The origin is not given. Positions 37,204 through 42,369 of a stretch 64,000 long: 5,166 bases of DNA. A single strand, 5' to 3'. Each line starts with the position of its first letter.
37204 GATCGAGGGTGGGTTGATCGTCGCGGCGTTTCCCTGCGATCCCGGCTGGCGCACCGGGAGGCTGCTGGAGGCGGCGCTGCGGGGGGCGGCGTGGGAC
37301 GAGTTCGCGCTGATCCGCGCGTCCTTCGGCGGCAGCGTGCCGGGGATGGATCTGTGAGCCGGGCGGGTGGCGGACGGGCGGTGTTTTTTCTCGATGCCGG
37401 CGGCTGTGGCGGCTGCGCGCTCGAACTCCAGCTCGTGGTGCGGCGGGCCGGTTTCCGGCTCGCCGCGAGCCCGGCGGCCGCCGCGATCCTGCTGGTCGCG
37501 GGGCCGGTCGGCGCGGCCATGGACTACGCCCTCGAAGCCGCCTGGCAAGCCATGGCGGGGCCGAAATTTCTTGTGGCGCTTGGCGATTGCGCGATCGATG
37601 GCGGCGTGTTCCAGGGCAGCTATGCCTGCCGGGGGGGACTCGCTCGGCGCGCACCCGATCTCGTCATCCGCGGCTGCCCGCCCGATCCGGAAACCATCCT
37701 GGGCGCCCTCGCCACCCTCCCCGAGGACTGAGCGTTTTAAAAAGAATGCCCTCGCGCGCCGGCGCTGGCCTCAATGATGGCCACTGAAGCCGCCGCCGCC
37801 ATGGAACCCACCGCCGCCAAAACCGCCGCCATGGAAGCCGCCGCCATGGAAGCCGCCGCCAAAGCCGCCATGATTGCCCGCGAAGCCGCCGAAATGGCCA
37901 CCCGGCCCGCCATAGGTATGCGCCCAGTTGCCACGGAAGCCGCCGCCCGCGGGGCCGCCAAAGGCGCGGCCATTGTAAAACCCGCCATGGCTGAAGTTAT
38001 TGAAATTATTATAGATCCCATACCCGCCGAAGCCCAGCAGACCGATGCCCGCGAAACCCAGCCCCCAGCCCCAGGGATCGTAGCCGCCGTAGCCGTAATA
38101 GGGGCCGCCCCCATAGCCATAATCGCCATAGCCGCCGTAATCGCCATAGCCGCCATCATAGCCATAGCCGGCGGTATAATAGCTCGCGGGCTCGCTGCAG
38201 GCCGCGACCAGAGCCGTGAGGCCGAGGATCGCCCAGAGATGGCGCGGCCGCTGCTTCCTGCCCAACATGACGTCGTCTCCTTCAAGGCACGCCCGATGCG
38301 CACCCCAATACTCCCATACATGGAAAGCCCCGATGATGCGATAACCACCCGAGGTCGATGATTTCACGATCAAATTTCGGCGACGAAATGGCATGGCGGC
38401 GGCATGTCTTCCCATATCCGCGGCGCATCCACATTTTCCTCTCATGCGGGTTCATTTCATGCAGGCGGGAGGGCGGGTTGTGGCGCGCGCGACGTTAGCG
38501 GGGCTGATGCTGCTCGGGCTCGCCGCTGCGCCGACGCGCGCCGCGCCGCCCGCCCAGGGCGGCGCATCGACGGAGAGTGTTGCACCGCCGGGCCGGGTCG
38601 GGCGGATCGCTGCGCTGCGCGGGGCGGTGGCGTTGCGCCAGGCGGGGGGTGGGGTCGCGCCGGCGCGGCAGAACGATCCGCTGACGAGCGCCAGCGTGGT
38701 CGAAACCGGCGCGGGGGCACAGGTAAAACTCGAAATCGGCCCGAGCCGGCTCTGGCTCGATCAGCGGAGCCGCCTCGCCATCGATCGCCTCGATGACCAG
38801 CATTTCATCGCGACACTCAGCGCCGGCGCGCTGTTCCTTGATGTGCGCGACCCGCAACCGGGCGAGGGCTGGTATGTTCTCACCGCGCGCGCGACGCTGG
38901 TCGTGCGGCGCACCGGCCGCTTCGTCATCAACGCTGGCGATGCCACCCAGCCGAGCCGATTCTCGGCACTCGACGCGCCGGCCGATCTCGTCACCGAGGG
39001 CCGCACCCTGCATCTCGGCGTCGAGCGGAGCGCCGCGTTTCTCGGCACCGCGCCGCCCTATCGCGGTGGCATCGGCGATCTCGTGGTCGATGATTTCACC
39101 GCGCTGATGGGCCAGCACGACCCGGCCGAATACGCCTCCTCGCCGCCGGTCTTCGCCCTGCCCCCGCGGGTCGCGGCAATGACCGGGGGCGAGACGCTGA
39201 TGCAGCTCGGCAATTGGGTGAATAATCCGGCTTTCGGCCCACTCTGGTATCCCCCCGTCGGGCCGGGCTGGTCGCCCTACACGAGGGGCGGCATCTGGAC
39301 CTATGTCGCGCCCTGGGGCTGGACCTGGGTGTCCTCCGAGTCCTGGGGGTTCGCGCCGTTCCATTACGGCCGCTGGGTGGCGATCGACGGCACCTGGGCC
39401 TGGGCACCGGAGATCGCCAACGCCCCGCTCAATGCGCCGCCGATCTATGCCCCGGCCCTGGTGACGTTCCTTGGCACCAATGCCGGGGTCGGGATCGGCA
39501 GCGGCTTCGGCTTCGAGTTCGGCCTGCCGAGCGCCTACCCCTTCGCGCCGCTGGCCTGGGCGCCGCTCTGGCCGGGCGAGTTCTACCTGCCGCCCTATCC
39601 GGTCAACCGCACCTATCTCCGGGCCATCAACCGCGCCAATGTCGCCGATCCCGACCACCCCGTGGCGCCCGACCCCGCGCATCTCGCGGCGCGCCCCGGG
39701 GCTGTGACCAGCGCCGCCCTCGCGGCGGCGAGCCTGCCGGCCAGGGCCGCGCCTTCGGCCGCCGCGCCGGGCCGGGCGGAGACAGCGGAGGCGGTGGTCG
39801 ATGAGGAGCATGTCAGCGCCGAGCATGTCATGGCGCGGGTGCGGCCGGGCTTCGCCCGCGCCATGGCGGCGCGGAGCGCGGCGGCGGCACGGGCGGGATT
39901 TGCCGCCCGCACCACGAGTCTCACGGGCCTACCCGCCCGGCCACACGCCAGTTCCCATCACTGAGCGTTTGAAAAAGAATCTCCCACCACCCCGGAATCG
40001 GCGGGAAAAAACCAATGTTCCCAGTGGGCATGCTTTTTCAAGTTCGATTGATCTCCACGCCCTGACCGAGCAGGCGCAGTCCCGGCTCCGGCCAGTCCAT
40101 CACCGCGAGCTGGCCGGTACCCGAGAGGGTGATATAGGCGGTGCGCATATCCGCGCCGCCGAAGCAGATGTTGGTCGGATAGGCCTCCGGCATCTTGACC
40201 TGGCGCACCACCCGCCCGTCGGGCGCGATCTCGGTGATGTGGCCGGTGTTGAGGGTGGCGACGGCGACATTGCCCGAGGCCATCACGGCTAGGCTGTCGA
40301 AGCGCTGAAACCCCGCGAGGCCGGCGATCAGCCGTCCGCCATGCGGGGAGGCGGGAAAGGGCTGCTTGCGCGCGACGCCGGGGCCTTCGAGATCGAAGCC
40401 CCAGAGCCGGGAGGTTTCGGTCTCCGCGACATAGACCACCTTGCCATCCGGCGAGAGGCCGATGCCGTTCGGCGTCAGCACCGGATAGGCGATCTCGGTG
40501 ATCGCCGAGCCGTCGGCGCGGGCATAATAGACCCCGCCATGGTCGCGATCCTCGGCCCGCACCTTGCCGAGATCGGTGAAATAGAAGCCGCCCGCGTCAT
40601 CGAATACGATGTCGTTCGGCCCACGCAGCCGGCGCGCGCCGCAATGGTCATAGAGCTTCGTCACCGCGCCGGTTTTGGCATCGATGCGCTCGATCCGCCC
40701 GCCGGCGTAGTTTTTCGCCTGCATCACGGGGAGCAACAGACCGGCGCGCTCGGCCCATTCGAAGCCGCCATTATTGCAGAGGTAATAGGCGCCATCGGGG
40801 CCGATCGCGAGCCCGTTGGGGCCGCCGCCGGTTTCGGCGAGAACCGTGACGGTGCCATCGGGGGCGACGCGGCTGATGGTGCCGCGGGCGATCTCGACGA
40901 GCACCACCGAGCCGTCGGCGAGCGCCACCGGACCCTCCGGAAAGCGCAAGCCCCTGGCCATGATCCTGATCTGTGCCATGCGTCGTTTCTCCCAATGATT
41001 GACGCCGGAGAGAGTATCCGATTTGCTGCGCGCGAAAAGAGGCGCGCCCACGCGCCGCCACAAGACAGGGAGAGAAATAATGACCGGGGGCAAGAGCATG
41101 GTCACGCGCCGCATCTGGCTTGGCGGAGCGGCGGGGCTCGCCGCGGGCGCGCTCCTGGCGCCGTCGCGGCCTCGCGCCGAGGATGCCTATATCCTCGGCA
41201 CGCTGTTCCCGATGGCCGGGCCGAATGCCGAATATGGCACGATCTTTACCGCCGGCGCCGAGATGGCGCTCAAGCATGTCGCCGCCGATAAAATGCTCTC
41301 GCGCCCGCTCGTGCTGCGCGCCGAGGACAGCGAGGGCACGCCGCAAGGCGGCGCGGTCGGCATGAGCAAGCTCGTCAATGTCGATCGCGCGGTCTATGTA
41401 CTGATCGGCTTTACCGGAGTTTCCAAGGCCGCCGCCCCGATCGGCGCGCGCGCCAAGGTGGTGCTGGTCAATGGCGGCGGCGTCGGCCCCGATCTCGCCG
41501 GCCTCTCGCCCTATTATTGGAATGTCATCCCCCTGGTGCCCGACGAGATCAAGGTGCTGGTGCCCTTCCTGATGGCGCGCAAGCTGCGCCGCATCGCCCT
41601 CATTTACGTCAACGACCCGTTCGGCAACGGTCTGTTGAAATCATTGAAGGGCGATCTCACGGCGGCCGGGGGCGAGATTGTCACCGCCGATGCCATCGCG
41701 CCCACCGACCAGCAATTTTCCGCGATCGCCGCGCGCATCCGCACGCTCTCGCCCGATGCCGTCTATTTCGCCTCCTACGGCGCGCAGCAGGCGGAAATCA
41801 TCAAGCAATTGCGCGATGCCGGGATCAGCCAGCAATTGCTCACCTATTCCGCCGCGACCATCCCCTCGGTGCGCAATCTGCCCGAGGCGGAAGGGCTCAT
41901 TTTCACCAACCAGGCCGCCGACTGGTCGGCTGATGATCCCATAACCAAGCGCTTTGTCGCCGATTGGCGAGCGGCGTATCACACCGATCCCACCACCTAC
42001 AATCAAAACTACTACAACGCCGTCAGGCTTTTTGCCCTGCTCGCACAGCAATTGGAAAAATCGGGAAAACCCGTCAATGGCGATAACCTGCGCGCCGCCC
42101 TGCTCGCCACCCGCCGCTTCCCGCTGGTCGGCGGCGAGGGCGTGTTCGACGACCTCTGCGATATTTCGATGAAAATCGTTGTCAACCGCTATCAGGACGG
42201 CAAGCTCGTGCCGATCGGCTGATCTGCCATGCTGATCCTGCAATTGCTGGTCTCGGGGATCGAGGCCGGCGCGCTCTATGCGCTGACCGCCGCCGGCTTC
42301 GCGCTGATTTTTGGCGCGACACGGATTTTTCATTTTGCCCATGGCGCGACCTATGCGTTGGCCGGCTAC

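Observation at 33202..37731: Four-gene hydrogenase-related (Ehr-like) membrane complex: NiFe cysteines lost, Fe-S subunit intact, no ferredoxin-like subunit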

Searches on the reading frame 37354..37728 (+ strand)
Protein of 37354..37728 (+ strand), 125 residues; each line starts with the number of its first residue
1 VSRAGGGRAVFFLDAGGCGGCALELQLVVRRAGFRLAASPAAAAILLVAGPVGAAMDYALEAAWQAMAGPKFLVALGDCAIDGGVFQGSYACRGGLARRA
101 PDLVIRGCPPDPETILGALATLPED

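Call 7: search_protein_families(library=pfam, proteins=[window:37354-37728:+], max_evalue=0.1)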
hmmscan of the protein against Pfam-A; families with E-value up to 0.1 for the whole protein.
window:37354-37728:+ (125 aa): 1 family
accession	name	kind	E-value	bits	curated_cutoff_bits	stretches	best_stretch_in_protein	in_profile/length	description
PF01058.29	Oxidored_q6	-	8.7e-19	68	27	1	26-121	20-127/128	NADH ubiquinone oxidoreductase, 20 Kd subunit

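Call 8: search_protein_families(library=ncbifam, proteins=[window:37354-37728:+], max_evalue=0.1)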
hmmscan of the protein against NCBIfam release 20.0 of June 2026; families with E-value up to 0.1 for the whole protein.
window:37354-37728:+ (125 aa): 14 families
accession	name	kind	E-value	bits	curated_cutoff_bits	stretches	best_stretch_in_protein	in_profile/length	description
NF005012.1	PRK06411.1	subfamily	6.6e-20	71.3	116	1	29-123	60-155/166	NADH-quinone oxidoreductase subunit NuoB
TIGR01957.1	nuoB_fam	subfamily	1.7e-17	63.7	142.7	1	30-122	44-138/145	NADH-quinone oxidoreductase subunit B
NF011390.0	PRK14815.1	equivalog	7.5e-17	61.2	281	1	37-123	68-154/183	NADH dehydrogenase subunit B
NF011391.0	PRK14816.1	equivalog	1e-15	57.9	283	1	30-118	79-169/196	NADH-quinone oxidoreductase subunit B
NF011394.0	PRK14819.1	equivalog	2.1e-15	56.9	312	1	36-123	65-153/264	NADH-quinone oxidoreductase subunit B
NF011395.0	PRK14820.1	equivalog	2.9e-14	53.2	263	1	33-120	64-151/180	NADH-quinone oxidoreductase subunit B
NF011389.0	PRK14814.1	equivalog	7.3e-14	52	285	1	32-122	63-153/186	NADH dehydrogenase subunit B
NF011393.0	PRK14818.1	equivalog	2.8e-13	49.7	255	1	29-122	57-151/173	NADH dehydrogenase subunit B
NF011392.0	PRK14817.1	equivalog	4.7e-12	45.9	271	1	38-121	72-155/182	NADH-quinone oxidoreductase subunit B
NF009808.0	PRK13292.1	equivalog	2.3e-10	39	1156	1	36-123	59-146/791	NADH-quinone oxidoreductase subunit B/C/D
NF011388.0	PRK14813.1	equivalog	2.6e-09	37.2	294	1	30-121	55-148/189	NADH dehydrogenase subunit B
NF040831.1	sulfhyd_ShyD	equivalog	0.0012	18.5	460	1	17-89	10-92/240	NAD(P)-dependent hydrogenase/sulfhydrogenase 2 subunit delta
TIGR03294.1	FrhG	equivalog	0.0051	16.6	245.5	0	45-120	53-138/228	coenzyme F420 hydrogenase subunit gamma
NF045520.1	H2_NiFeSe_small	exception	0.053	12.9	470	0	74-120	148-203/314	NiFeSe hydrogenase small subunit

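Call 85: search_solved_structures(query=window:37354-37728:+, max_evalue=0.00001, show_alignments=3)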
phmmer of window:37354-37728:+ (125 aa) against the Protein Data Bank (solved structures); distinct sequences matched with E-value up to 0.00001: 43.
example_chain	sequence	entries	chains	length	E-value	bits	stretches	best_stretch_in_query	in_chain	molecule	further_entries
7z0s_G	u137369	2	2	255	3.3e-16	62.9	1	10-118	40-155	Formate hydrogenlyase subunit 7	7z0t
6cfw_J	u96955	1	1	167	6.2e-15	58.7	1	8-119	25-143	Probable membrane-bound hydrogenase subunit mbhJ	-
8e9g_B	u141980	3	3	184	1e-12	51.6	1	30-122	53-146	NADH-quinone oxidoreductase subunit B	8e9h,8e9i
9grx_K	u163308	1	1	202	1.2e-12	51.3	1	31-122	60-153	NAD(P)H-quinone oxidoreductase subunit K, chloroplastic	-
7eu3_K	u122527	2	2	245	1.8e-12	50.7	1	31-122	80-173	NAD(P)H-quinone oxidoreductase subunit K, chloroplastic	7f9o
7wfg_K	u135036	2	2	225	2.8e-12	50.2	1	31-122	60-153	NAD(P)H-quinone oxidoreductase subunit K, chloroplastic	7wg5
2fug_6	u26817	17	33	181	4.9e-12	49.4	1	36-122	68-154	NADH-quinone oxidoreductase chain 6 | NADH-QUINONE OXIDOREDUCTASE SUBUNIT 6 | NADH-quinone oxidoreductase subunit B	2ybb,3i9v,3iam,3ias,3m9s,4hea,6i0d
6hum_K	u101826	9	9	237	5.4e-12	49.2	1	31-122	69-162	NAD(P)H-quinone oxidoreductase subunit K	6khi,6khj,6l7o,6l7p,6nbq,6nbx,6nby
5xtb_C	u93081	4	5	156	5.9e-12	49.1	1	30-120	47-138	NADH dehydrogenase [ubiquinone] iron-sulfur protein 7, mitochondrial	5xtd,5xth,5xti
5lc5_B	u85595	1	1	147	6.3e-12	49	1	30-120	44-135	NADH dehydrogenase [ubiquinone] iron-sulfur protein 7, mitochondrial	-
9ti4_E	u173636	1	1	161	6.4e-12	49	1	30-120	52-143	NADH dehydrogenase [ubiquinone] iron-sulfur protein 7, mitochondrial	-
6g2j_B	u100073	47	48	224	6.7e-12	48.9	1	30-119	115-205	NADH dehydrogenase [ubiquinone] iron-sulfur protein 7, mitochondrial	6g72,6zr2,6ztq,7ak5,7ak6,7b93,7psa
7zeb_6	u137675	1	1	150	6.7e-12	48.9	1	30-120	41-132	NADH dehydrogenase [ubiquinone] iron-sulfur protein 7, mitochondrial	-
9w2u_B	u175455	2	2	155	7.3e-12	48.8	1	30-120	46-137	NADH dehydrogenase [ubiquinone] iron-sulfur protein 7, mitochondrial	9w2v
7zd6_6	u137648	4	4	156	7.5e-12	48.8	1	30-120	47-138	NADH dehydrogenase [ubiquinone] iron-sulfur protein 7, mitochondrial | Complex I-20kD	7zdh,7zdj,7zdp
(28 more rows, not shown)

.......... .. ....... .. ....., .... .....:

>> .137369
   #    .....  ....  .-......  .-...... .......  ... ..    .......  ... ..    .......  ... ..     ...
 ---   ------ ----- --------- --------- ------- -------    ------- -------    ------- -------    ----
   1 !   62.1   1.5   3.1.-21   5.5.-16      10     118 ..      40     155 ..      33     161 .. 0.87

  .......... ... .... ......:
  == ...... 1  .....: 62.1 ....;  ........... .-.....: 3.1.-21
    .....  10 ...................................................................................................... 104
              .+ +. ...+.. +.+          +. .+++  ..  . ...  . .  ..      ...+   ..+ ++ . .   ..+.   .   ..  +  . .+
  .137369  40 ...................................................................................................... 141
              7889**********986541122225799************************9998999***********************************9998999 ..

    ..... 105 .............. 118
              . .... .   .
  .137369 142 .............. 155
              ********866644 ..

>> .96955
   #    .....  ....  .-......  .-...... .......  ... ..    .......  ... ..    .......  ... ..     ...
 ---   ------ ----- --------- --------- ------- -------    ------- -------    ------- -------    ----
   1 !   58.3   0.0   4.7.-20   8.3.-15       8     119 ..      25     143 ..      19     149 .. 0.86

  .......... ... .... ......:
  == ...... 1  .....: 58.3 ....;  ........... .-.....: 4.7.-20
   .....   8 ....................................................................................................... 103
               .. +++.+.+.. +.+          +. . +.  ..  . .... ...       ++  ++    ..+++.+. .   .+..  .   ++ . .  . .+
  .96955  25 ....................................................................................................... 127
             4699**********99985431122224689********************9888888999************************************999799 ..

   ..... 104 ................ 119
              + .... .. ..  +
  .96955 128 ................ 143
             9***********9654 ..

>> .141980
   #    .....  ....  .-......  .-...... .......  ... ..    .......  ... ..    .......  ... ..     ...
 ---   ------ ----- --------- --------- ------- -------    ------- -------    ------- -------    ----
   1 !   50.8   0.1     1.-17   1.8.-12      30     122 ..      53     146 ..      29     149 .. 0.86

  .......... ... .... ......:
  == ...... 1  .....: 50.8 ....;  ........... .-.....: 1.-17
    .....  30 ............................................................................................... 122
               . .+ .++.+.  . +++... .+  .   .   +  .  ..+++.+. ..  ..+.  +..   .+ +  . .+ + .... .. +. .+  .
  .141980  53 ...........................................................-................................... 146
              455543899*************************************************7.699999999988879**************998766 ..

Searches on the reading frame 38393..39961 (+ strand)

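Call 10: search_protein_families(library=pfam, proteins=[window:38393-39961:+], max_evalue=0.01)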
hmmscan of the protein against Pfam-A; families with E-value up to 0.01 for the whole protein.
window:38393-39961:+ (523 aa): 2 families
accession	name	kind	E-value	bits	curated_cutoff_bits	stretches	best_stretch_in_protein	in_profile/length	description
PF20245.3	DUF6600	-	4e-21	75.5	27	1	267-366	2-93/102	Family of unknown function (DUF6600)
PF04773.18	FecR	-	1e-05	26.3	24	1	102-184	2-86/97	FecR protein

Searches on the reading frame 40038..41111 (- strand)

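Call 10: search_protein_families(library=pfam, proteins=[window:40038-41111:-], max_evalue=0.01)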
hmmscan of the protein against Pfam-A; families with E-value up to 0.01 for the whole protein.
window:40038-41111:- (357 aa): 6 families
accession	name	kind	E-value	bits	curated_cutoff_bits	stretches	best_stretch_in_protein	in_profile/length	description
PF08450.18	SGL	-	6.6e-50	170.4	26.3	1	57-329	1-244/246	SMP-30/Gluconolactonase/LRE-like region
PF22701.2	Mala_s_1-like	-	6.4e-08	33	27.5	1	165-314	1-132/195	Mal s 1 allergenic protein-like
PF01436.27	NHL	-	1.4e-06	28.5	20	0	214-239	4-28/28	NHL repeat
PF24684.1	Vgb_lyase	-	4.3e-06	26.2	50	0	59-114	100-157/290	Virginiamycin B lyase family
PF03088.22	Str_synth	-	4.5e-06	27.1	25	0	211-235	56-80/89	Strictosidine synthase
PF01731.26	Arylesterase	-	0.00043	20.9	21.3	1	194-231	39-73/86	Arylesterase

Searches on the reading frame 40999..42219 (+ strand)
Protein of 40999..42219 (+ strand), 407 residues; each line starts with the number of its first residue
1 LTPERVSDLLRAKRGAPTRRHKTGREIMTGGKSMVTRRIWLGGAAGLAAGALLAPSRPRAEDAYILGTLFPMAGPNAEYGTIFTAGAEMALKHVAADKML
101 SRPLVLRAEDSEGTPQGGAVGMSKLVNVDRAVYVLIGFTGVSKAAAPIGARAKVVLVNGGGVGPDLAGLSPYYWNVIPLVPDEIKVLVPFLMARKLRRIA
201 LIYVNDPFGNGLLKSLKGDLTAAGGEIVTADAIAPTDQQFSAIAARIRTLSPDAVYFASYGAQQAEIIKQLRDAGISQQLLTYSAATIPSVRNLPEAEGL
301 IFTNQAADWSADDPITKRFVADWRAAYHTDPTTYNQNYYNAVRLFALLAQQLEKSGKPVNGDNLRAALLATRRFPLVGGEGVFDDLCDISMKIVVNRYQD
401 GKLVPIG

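Call 10: search_protein_families(library=pfam, proteins=[window:40999-42219:+], max_evalue=0.01)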
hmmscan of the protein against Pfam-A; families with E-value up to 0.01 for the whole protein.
window:40999-42219:+ (407 aa): 3 families
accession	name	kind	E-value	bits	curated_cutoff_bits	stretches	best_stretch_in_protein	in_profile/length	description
PF13458.12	Peripla_BP_6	-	3.2e-51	175.4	31.7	1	66-384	4-323/343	Periplasmic binding protein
PF01094.35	ANF_receptor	-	1.1e-15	58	25.4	1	87-366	6-318/353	Receptor family ligand binding region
PF13433.12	Peripla_BP_5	-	1e-09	38.4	27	1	186-367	123-305/363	Periplasmic binding protein domain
